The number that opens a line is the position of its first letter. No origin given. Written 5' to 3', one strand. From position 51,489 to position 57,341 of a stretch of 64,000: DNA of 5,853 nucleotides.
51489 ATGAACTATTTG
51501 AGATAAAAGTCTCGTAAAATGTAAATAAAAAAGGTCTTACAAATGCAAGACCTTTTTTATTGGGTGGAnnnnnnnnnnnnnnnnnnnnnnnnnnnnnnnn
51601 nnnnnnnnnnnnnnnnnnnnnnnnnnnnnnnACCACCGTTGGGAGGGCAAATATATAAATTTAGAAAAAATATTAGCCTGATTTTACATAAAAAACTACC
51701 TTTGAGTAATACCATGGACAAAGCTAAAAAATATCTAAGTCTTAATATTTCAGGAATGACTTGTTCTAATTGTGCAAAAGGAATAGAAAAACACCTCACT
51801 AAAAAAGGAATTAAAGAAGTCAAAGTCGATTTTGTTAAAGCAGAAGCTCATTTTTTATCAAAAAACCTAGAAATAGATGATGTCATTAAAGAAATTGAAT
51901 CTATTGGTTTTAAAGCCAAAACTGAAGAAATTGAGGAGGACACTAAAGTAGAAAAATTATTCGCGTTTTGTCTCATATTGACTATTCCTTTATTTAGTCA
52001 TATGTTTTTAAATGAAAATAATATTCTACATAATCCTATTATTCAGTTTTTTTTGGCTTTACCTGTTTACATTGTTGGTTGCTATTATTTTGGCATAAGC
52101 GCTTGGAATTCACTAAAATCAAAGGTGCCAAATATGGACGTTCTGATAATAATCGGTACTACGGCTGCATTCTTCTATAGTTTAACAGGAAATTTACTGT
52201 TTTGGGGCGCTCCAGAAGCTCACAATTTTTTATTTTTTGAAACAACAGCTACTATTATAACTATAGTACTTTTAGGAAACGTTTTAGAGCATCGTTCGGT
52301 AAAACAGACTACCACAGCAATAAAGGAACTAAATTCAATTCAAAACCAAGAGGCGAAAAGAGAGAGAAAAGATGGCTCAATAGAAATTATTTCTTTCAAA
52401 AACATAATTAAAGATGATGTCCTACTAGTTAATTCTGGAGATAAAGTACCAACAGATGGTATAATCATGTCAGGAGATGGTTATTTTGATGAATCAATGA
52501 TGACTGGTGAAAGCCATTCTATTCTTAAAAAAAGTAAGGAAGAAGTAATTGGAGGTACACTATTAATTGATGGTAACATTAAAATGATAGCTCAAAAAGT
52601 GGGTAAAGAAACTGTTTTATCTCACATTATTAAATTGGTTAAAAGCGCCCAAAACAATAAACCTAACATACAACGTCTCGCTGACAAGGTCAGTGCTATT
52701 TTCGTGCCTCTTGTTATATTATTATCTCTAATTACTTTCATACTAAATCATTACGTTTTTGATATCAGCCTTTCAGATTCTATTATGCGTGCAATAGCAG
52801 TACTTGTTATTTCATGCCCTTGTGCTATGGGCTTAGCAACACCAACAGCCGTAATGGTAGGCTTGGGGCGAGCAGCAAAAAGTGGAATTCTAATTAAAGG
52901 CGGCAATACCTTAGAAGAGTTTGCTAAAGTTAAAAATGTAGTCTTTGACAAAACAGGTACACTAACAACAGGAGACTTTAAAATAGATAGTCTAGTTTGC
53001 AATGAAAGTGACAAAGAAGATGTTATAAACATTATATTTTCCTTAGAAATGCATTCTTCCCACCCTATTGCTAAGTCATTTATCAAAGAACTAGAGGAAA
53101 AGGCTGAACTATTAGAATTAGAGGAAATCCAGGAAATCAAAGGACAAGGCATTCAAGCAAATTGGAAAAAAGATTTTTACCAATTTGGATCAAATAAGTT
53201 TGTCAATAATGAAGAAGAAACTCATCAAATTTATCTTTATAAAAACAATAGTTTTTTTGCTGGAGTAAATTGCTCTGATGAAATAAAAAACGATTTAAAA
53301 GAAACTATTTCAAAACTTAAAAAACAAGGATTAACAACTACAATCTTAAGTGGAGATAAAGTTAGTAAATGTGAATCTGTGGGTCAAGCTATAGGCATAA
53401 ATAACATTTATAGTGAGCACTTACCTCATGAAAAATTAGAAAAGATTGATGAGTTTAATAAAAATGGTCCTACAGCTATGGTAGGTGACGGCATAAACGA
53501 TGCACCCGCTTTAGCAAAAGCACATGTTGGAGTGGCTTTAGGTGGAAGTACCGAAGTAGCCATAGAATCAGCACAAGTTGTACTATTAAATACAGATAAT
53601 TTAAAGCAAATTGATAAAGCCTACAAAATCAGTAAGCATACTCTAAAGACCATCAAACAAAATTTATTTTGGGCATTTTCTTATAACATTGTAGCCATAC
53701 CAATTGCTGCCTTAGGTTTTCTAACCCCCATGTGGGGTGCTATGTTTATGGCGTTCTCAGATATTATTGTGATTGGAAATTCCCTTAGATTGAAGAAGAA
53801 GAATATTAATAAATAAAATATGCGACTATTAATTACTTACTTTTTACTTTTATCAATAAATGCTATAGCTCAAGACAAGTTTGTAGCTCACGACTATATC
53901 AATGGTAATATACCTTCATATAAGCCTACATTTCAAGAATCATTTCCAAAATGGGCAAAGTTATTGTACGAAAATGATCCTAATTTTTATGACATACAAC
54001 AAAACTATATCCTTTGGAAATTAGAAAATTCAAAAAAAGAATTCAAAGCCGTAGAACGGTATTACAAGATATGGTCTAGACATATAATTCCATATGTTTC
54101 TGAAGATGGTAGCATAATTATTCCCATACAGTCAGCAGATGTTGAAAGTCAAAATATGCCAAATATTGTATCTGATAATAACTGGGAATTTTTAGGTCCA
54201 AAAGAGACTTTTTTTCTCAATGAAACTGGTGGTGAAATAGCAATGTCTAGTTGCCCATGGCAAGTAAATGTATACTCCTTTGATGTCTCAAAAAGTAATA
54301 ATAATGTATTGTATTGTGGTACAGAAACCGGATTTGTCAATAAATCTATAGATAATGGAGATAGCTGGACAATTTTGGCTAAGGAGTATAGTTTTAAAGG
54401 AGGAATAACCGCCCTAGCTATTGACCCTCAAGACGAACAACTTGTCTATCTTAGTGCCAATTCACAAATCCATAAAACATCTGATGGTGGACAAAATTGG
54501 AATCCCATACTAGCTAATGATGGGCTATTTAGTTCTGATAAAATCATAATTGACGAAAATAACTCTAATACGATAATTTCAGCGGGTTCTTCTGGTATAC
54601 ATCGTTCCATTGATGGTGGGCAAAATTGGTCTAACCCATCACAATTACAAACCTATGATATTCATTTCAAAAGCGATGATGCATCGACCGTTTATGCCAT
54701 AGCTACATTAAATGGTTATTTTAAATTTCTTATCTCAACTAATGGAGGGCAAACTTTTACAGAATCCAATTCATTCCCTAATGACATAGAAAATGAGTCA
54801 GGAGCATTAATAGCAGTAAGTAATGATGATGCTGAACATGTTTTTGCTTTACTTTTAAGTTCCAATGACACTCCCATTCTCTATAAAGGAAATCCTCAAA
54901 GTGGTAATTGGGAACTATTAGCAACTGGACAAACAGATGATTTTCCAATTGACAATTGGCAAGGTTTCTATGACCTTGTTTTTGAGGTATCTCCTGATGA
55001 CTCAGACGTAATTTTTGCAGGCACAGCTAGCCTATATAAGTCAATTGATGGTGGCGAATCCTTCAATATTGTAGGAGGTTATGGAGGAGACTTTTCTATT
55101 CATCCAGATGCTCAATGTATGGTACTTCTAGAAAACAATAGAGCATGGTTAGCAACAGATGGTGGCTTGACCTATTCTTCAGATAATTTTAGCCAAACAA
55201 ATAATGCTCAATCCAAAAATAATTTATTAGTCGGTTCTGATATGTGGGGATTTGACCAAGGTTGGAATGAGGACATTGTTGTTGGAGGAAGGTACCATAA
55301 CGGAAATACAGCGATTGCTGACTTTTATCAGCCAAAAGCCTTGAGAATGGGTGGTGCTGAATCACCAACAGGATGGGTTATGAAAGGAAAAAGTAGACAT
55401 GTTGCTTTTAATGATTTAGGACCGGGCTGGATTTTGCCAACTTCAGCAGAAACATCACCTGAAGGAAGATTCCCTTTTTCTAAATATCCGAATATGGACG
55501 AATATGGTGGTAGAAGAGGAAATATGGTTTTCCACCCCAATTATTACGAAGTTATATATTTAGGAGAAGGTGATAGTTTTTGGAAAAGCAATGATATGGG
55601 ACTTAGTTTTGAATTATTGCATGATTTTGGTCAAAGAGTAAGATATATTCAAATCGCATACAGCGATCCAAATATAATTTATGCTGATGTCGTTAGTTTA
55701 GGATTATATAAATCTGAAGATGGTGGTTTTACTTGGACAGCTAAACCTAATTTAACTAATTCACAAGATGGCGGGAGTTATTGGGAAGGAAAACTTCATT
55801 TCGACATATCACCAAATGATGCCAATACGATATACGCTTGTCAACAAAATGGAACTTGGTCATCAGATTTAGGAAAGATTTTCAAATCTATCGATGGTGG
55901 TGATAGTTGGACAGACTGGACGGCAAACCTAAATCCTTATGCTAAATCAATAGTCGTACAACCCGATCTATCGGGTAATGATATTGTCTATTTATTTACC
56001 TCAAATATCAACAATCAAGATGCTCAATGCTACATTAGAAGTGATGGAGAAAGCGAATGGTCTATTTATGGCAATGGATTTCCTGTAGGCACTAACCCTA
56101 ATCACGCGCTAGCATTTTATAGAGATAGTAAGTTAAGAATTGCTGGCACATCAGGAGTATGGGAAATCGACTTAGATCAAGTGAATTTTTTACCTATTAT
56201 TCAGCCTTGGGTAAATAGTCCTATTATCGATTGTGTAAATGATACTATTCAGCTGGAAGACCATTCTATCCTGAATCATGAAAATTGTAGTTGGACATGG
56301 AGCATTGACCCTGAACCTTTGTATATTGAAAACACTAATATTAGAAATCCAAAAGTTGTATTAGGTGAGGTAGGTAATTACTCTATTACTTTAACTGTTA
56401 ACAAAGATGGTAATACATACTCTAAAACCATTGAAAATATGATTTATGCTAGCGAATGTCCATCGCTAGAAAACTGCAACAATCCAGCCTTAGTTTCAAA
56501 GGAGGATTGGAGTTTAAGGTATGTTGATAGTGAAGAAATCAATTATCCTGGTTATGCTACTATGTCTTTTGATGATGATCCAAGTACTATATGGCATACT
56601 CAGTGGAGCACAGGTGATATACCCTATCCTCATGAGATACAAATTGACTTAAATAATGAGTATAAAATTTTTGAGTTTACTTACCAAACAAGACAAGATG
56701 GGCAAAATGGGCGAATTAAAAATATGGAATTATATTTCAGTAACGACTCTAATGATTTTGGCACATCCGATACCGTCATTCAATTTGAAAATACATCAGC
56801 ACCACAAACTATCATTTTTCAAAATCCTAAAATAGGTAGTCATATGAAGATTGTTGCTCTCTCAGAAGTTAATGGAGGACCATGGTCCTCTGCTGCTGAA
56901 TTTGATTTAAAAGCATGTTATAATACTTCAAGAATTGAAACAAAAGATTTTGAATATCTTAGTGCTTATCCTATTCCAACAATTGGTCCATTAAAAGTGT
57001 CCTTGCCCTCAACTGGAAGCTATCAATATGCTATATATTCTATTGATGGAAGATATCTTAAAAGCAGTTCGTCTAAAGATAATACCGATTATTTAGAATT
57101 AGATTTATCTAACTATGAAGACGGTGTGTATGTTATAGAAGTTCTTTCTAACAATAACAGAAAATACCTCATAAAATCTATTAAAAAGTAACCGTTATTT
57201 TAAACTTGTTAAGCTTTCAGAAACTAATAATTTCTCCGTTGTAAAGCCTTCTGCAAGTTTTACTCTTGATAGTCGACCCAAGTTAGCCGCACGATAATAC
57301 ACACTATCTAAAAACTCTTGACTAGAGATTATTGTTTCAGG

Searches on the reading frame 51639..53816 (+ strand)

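Call 62: search_protein_families(library=pfam, proteins=[window:51639-53816:+], max_evalue=0.00001)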
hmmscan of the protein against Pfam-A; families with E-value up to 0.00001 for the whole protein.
window:51639-53816:+ (725 aa): 3 families
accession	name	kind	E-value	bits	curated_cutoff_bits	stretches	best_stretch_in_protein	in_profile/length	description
PF00122.25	E1-E2_ATPase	-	8.3e-54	182.3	28.1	1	237-414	5-180/181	E1-E2 ATPase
PF00702.32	Hydrolase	-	4.4e-24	86.4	26.4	1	431-629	1-191/191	haloacid dehalogenase-like hydrolase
PF00403.32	HMA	-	1.3e-07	32.3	24.8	1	35-92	2-62/62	Heavy-metal-associated domain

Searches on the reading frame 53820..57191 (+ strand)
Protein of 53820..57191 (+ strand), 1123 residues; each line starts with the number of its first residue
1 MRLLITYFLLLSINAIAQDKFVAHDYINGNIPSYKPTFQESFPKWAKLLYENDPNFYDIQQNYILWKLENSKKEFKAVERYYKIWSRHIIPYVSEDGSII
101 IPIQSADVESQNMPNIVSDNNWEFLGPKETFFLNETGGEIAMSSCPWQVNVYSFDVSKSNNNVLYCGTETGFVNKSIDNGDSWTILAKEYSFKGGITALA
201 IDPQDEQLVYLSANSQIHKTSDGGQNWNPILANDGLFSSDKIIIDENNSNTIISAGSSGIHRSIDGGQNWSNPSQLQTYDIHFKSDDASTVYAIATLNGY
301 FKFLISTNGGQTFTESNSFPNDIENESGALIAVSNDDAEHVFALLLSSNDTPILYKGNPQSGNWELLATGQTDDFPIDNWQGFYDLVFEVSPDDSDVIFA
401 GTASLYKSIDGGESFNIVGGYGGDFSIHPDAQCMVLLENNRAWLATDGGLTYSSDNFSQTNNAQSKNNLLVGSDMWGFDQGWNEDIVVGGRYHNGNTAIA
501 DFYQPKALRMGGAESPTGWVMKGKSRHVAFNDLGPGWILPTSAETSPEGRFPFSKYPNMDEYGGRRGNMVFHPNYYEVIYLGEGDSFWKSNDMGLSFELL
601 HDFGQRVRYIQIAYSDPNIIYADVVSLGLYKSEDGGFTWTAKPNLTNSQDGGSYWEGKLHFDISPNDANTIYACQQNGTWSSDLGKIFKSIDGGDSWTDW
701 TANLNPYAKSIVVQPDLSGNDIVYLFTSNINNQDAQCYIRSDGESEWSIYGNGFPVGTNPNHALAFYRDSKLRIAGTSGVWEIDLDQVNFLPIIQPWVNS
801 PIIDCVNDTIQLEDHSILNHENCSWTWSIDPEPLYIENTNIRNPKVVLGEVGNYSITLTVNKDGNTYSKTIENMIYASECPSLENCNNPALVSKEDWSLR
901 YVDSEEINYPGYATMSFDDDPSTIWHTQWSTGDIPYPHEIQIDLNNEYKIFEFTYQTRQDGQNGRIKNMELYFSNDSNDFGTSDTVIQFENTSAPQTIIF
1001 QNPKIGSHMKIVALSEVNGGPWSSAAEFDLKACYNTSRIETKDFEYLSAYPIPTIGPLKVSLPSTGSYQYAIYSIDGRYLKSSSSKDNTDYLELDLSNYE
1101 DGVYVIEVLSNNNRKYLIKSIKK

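Call 62: search_protein_families(library=pfam, proteins=[window:53820-57191:+], max_evalue=0.00001)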
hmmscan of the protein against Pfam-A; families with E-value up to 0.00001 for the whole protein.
window:53820-57191:+ (1123 aa): 4 families
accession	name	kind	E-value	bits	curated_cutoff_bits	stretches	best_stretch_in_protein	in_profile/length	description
PF00754.31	F5_F8_type_C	-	5.1e-18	65.9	28.2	1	913-1028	14-127/127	F5/8 type C domain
PF15902.12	Sortilin-Vps10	-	2.6e-13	50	33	0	629-748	3-110/446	Sortilin, neurotensin receptor 3,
PF22633.2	F5_F8_type_C_2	-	3e-10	41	27.8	1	917-1009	3-89/91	NedA-like, galactose-binding domain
PF18962.6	Por_Secre_tail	-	5.4e-08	33.4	27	1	1050-1115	2-69/75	Secretion system C-terminal sorting domain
